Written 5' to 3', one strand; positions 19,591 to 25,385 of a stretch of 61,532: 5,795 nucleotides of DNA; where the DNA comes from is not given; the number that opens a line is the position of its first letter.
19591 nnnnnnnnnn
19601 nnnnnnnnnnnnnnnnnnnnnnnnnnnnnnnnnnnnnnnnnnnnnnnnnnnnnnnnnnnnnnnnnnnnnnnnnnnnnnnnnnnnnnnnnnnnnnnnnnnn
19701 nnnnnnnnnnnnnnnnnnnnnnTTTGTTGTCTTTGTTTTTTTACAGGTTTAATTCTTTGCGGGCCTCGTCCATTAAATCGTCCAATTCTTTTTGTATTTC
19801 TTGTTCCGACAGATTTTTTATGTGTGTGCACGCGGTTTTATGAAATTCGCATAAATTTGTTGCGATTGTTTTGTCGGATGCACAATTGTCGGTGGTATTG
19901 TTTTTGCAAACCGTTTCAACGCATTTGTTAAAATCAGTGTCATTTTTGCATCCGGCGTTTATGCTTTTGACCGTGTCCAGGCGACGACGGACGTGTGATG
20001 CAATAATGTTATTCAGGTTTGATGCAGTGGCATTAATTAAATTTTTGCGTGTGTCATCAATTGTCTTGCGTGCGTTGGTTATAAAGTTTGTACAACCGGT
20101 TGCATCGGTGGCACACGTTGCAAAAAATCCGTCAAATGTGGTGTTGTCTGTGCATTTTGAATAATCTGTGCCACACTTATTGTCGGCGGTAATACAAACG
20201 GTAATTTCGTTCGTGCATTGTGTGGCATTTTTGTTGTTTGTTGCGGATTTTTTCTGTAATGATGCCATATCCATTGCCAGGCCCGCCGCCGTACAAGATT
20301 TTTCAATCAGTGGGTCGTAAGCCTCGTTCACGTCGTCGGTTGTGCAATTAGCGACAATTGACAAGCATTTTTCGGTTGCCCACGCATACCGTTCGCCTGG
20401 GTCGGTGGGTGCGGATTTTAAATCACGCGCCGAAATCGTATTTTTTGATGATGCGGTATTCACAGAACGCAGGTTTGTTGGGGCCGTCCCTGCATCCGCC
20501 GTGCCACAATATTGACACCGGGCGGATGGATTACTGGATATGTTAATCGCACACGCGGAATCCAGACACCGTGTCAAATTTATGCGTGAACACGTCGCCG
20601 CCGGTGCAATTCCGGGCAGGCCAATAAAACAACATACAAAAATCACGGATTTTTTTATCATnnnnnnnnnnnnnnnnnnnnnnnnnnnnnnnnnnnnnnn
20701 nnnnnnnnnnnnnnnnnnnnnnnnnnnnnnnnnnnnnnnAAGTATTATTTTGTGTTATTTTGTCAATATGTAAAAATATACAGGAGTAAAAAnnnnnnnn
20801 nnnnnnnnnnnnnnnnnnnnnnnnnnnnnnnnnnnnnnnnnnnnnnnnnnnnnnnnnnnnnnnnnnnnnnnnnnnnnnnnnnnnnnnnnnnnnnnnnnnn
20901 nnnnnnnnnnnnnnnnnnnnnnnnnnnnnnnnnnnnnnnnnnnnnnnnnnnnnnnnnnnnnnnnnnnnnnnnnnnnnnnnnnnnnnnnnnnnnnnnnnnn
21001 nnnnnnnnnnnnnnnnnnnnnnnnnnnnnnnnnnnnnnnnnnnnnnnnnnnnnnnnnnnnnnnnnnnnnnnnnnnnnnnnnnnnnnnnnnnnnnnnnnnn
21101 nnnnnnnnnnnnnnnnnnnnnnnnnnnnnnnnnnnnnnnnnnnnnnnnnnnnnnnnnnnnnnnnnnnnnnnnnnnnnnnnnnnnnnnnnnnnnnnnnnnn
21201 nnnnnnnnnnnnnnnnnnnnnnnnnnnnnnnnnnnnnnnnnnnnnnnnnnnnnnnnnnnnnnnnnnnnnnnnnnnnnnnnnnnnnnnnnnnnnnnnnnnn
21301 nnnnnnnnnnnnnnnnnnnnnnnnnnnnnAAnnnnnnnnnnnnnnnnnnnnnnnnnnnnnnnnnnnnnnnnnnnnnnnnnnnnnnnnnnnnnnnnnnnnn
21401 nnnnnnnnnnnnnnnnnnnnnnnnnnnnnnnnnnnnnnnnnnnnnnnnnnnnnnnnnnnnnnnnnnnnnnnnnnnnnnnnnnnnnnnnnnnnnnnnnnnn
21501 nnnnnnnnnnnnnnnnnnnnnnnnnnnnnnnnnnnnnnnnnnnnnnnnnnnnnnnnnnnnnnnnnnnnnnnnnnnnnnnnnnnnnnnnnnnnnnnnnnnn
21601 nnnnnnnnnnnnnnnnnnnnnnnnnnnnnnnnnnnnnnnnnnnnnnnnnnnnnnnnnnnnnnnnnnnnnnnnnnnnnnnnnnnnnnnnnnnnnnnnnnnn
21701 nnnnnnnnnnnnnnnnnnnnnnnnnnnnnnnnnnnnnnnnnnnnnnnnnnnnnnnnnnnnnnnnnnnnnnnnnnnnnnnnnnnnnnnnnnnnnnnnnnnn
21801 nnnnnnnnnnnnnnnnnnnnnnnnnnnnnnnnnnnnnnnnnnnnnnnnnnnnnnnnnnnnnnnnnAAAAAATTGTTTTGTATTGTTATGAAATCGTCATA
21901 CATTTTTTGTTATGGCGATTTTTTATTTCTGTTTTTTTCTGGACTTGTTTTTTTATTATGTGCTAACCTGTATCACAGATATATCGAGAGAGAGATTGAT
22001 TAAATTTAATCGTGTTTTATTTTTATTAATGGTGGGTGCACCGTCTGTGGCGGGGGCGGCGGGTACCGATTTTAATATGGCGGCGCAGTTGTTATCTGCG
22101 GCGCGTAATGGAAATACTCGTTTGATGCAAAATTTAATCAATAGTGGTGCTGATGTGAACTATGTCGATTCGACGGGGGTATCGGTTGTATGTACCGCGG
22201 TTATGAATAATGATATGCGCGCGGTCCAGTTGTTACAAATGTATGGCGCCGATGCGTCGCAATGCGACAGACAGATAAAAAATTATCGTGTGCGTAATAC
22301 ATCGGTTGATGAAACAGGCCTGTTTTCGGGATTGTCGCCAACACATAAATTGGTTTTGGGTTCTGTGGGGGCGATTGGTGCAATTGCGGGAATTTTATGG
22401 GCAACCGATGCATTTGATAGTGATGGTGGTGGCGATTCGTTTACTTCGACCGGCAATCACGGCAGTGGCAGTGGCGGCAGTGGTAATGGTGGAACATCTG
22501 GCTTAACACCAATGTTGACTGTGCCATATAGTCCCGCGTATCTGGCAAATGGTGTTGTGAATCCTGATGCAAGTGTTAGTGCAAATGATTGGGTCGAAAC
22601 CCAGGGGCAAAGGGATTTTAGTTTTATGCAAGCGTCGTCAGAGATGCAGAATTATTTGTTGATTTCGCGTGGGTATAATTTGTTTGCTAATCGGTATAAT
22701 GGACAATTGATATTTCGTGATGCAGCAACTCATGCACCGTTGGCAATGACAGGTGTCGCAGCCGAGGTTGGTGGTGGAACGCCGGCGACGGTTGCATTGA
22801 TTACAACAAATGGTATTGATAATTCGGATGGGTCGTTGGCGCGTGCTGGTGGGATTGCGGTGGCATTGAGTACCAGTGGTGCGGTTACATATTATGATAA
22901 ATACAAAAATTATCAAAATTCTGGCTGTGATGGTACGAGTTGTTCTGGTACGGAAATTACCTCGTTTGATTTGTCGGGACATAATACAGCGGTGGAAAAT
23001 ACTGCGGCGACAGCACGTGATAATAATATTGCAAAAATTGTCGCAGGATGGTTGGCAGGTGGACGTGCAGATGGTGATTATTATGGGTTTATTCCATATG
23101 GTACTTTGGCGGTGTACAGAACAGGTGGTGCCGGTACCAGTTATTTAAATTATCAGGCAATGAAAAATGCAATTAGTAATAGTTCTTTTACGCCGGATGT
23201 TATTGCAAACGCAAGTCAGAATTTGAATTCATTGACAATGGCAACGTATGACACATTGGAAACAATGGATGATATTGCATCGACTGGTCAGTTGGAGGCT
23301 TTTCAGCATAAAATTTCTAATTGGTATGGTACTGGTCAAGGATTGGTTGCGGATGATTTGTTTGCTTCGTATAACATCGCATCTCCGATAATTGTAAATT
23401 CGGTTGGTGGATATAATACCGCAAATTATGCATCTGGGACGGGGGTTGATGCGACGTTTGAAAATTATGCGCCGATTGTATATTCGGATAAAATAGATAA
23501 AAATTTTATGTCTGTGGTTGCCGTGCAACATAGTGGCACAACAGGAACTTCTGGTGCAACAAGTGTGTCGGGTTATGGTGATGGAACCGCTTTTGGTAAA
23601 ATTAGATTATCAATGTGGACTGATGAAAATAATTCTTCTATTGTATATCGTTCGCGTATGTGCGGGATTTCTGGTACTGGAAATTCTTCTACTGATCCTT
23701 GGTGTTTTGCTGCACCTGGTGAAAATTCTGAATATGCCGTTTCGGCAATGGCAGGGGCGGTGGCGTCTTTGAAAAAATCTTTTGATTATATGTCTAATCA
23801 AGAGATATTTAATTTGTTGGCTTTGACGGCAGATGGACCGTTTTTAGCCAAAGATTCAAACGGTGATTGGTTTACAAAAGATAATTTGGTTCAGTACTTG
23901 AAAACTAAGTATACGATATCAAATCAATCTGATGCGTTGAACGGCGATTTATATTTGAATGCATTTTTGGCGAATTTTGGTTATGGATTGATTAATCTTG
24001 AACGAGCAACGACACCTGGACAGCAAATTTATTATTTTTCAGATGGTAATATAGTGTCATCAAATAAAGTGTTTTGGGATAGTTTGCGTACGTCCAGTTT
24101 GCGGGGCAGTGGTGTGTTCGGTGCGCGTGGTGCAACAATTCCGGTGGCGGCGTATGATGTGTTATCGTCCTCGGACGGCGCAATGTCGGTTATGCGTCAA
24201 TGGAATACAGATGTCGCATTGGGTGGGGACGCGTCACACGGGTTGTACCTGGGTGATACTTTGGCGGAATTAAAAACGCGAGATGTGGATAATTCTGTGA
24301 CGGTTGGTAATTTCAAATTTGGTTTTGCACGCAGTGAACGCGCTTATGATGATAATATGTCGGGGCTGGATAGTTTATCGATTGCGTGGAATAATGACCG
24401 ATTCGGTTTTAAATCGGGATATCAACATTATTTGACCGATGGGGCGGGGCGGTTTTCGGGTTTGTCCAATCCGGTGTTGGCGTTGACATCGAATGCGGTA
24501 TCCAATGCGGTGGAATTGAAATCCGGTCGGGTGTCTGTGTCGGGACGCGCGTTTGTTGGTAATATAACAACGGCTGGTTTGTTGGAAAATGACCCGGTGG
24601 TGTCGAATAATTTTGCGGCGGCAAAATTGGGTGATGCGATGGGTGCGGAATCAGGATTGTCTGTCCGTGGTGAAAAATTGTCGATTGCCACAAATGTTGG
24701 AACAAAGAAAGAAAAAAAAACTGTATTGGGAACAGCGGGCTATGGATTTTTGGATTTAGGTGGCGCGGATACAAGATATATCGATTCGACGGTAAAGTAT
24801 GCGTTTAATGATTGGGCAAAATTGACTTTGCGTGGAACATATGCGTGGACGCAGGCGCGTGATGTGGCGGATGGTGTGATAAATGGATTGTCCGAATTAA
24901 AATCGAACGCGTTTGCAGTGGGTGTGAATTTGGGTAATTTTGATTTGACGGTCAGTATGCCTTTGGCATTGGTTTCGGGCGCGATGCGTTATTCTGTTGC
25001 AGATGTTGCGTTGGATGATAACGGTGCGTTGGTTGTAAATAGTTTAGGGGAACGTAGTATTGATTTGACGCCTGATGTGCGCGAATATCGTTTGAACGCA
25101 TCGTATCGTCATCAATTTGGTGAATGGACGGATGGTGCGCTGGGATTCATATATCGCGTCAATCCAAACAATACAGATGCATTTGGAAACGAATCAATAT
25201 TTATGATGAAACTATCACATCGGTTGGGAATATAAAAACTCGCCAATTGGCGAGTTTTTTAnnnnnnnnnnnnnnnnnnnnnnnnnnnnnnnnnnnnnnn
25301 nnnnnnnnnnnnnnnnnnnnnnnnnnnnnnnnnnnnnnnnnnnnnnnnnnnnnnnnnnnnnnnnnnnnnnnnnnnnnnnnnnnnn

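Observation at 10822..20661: Locus 1 of an expanded family of large exported cysteine-rich proteins (C-x6-C-x4/6-C-G-x-[DN]-[FYW]-x2-C modules)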

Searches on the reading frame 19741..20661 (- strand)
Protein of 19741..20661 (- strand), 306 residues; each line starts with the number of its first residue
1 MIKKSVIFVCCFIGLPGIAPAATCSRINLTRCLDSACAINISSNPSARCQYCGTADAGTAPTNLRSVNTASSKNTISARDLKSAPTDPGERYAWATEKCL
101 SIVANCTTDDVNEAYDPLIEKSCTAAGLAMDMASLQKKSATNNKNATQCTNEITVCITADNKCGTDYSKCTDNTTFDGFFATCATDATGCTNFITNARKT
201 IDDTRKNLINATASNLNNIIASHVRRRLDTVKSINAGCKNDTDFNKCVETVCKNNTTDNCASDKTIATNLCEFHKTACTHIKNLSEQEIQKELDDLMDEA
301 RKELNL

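Call 5: search_protein_families(library=pfam, proteins=[window:19741-20661:-], max_evalue=1)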
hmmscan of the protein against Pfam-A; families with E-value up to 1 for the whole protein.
window:19741-20661:- (306 aa): 2 families
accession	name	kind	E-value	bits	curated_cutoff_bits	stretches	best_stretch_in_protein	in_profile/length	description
PF25071.1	DUF7795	-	0.01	16.3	27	1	192-282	30-120/123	Domain of unknown function (DUF7795)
PF05149.17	Flagellar_rod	-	0.13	12.2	23.4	1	174-303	47-165/287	Paraflagellar rod protein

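Call 6: search_protein_families(library=ncbifam, proteins=[window:19741-20661:-], max_evalue=1)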
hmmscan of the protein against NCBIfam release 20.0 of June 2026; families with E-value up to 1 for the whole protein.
window:19741-20661:- (306 aa): 0 families

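Call 35: search_protein_families(library=phrogs, proteins=[window:19741-20661:-], max_evalue=0.01)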
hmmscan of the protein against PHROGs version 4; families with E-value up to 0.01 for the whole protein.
window:19741-20661:- (306 aa): 0 families

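Call 40: find_homologous_proteins(query=window:19741-20661:-, max_evalue=0.001)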
Query window:19741-20661:- (306 aa): 514 proteins with E <= 0.001 among 1071 candidates; the best 120 are listed.
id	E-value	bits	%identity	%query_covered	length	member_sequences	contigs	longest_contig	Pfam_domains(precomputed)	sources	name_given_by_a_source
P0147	8.4e-194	660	99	100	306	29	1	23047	-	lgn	-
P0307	9.2e-129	447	75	92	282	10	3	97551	-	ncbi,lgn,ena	-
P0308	2.3e-127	442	73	92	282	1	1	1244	-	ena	-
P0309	2.6e-125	436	72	92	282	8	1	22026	-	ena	-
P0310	1.3e-124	433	66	100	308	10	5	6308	-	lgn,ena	-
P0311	4.3e-122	425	69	92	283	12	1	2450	-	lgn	-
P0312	1.0e-118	414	63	100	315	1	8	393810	-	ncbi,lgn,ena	-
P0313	2.0e-111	390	64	92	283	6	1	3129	-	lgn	-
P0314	9.2e-111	388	57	100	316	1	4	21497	-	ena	-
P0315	1.4e-110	387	59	100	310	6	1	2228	-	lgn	-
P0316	9.7e-110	385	60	100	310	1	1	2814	-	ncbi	-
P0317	9.8e-109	381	64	92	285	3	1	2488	-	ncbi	-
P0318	3.6e-107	376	60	92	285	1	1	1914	-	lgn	-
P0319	6.6e-107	375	62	92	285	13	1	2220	-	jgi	-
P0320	8.1e-107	375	57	97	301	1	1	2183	-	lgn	-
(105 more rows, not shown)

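Call 46: predict_structure(alignment_id=A3)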
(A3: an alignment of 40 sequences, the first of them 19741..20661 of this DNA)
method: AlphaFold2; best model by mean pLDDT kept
length: 306 residues; sequences in the alignment: 40
mean_pLDDT: 77.7   pTM: 0.43
mean pLDDT of the five models: 77.7, 77.1, 71.7, 70.4, 69.5
residues with pLDDT >= 90: 89; 70-90: 131; 50-70: 55; < 50: 31
segments of 3 or more residues with pLDDT < 50: 15-20, 39-45, 54-61, 63-70
pLDDT, mean of each block of 10 residues (from residue 1): 54 51 79 70 51 48 47 77 76 86 88 75 57 54 85 97 95 96 91 94 94 80 79 86 94 91 91 89 76 82 77
secondary structure, 60 per line:
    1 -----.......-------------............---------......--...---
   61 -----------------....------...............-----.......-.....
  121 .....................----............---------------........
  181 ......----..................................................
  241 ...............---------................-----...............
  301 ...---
elements in order: H6-12 H26-37 H47-52 H78-81 H88-102 H108-114 H116-141 H146-157 H173-186 H191-255 H265-280 H286-303
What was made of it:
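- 19741..20661 (-): C306: exported 306-aa all-helical protein with 20 invariant Cys. N-module at nt 20506-20592 and twin-Cx6C module at nt 20152-20217. It lies immediately upstream of B578. AF2 pLDDT 78, with a 65-residue helix (call 46).
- On CHCH twin-CxnC hairpin: In the C306 model the second half of the module is a loop, not a helix (call 46).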

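Call 48: fold_search(model_id=the predicted structure, library=pdb)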
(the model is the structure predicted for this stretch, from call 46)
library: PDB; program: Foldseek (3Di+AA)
matches with E <= 10: 6; with E <= 0.001: 0
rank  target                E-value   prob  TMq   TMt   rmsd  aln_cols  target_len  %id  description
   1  8hpo_B                5.2e+00  0.03  0.10  0.06  24.4       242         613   12  Cryo-EM structure of a SIN3/HDAC complex from budding yeast (released 2023-05-03)
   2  9o51_A                6.6e+00  0.04  0.14  0.13  19.0       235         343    8  Cryo-EM structure of the human SK2-4 chimera/calmodulin channel complex in the Ca2+ free state (released 2025-07-09)
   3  6cwo_A                6.6e+00  0.02  0.09  0.09  29.9       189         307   11  X-ray crystal structure of Flavobacterium johnsoniae dimanganese(II) ribonucleotide reductase beta subunit (aerobic) (released 2018-06-27)
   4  9vub_A                7.0e+00  0.06  0.19  0.16  18.7       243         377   11  channel C complex with 3 (released 2026-03-11)
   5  9o48_A                8.8e+00  0.02  0.11  0.10  19.8       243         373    8  Cryo-EM structure of the human SK2-4 chimera/calmodulin channel complex in the Ca2+ bound state (released 2025-07-09)
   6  3ajm_B                9.7e+00  0.02  0.12  0.16  33.7       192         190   14  Crystal structure of programmed cell death 10 in complex with inositol 1,3,4,5-tetrakisphosphate (released 2010-06-30)
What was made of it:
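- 19741..20661 (-): No fold match in PDB (call 48).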

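Call 57: search_protein_families(library=pfam, alignment_id=A3, max_evalue=1)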
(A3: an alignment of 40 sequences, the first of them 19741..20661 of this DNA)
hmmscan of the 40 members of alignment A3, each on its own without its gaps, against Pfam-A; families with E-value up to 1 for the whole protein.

A. member 1, window:19741-20661:- (306 aa): 2 families
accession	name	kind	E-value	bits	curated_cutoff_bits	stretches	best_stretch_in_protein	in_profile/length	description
PF25071.1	DUF7795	-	0.01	16.3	27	1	192-282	30-120/123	Domain of unknown function (DUF7795)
PF05149.17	Flagellar_rod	-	0.13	12.2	23.4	1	174-303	47-165/287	Paraflagellar rod protein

B. families by the number of members that match (of 40 scanned): 26 families (the first 25 are shown)
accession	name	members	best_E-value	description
PF18870.6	HEPN_RES_NTD1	7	0.0031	HEPN/RES N-terminal domain 1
PF25071.1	DUF7795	5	0.00048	Domain of unknown function (DUF7795)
PF13730.12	HTH_36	3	0.033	Helix-turn-helix domain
PF21060.3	Reovirus_L2_6th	2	0.066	Reovirus core-spike protein lambda-2 (L2), 6th domain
PF17414.8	MatP_C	2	0.093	MatP C-terminal ribbon-helix-helix domain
PF14160.11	FAM110_C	2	0.13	Centrosome-associated C terminus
PF08988.15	T3SS_needle_E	1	0.031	Type III secretion system, cytoplasmic E component of needle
PF25812.1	RAD24_helical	1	0.033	Checkpoint protein RAD24-like, helical bundle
PF21076.3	GDH_ACT2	1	0.039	Glutamate dehydrogenase, ACT2 domain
PF23219.2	LAMB1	1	0.04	LAMB1-4 helical domain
PF10653.15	Phage-A118_gp45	1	0.063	Protein gp45 of Bacteriophage A118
PF17223.8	CPCFC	1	0.064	Cuticle protein CPCFC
PF17027.11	Bromo_TP_like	1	0.07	Histone-fold protein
PF10276.14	zf-CHCC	1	0.079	Zinc-finger domain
PF00551.24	Formyl_trans_N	1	0.09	Formyl transferase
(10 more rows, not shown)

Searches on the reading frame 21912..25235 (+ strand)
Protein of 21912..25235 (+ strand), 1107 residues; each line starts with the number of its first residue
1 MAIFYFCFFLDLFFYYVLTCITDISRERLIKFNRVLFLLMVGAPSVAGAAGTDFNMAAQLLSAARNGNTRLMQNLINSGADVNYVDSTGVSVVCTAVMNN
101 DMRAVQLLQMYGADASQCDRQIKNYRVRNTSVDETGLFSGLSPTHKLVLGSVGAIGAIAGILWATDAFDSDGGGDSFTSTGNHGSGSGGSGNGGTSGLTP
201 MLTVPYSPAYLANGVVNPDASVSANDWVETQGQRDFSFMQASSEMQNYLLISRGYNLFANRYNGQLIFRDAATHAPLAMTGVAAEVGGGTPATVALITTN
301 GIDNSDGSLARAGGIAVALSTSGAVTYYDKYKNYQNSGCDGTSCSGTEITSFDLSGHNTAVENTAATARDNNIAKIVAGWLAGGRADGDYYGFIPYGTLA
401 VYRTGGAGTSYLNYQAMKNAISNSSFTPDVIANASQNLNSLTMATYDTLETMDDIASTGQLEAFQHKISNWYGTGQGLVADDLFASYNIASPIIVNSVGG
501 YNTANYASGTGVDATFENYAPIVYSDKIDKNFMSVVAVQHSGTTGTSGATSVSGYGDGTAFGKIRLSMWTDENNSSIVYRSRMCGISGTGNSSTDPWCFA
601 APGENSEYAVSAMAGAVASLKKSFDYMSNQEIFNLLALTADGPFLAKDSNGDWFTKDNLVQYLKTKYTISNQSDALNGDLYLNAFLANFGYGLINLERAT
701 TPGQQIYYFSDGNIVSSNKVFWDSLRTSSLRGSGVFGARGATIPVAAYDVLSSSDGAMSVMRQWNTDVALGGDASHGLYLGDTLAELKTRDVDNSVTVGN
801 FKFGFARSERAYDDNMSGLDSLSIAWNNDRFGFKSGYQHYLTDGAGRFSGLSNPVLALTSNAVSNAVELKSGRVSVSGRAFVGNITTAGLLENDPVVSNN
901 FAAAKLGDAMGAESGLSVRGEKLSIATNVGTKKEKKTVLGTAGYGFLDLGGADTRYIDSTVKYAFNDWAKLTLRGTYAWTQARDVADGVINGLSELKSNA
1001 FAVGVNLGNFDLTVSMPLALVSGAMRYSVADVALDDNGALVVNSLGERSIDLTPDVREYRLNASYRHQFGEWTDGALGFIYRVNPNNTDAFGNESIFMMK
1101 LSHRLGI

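Call 24: search_protein_families(library=pfam, proteins=[window:21912-25235:+], max_evalue=0.01)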
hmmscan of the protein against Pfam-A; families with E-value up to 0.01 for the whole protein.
window:21912-25235:+ (1107 aa): 3 families
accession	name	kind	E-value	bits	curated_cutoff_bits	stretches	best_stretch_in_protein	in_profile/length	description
PF12796.13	Ank_2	-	0.00023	22.1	27.3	1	61-116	2-56/90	Ankyrin repeats (3 copies)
PF00023.36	Ank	-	0.00051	20.7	21.1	0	62-86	8-32/33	Ankyrin repeat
PF13637.12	Ank_4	-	0.00056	20.6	22.7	1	60-108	1-49/50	Ankyrin repeats (many copies)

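Call 34: search_solved_structures(query=window:21912-25235:+, max_evalue=1)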
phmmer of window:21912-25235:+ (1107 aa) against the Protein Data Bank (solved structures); distinct sequences matched with E-value up to 1: 304 (the best 60 are shown).
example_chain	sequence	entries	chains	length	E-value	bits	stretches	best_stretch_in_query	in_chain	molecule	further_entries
6mol_A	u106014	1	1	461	2.6e-26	95.1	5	53-119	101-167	Monoextended DARPin R12 (M_R12)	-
5leb_A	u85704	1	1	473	8e-22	80.2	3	56-120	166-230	DDD_D12_06_D12_06_D12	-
5le2_A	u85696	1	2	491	8.8e-22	80.1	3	58-120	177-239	DDD_D12_15_D12_15_D12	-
5lec_A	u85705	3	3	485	6.2e-20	74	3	56-120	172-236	DDD_D12_12_D12_12_D12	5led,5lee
6f5e_A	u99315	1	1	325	4.6e-18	67.8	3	58-117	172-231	DD_D12_10_47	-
5le9_A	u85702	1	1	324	9.1e-18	66.8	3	59-119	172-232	DD_Off7_09_3G124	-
5lel_A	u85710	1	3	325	2.7e-17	65.3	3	58-119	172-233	DD_Off7_10_3G124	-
5le3_A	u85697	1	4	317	2.8e-16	61.9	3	46-120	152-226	DD_D12_09_D12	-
4o60_A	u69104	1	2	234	3.1e-16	61.7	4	58-119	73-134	ANK-N5C-317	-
5lea_A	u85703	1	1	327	4e-16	61.4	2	56-119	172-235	DD_Off7_12_3G124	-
5le6_A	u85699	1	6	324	1.9e-15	59.1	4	59-120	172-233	DD_D12_09_D12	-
5lem_A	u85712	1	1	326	4e-15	58.1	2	56-119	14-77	DD_Off7_11_3G124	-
5le7_A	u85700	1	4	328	4.7e-15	57.8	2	57-120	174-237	DD_D12_13_D12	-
5ma9_A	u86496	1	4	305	4.8e-15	57.8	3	53-119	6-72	R11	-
5ma3_A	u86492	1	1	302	6.2e-15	57.4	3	55-119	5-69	R11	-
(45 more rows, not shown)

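Call 35: search_protein_families(library=phrogs, proteins=[window:21912-25235:+], max_evalue=0.01)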
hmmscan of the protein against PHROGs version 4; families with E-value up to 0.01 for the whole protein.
window:21912-25235:+ (1107 aa): 2 families
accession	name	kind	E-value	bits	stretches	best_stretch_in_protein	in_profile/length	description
phrog_9049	-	unknown function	0.00027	17.9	1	60-123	3578-3641/4700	-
phrog_9262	-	unknown function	0.0033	17.9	1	52-121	69-142/253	-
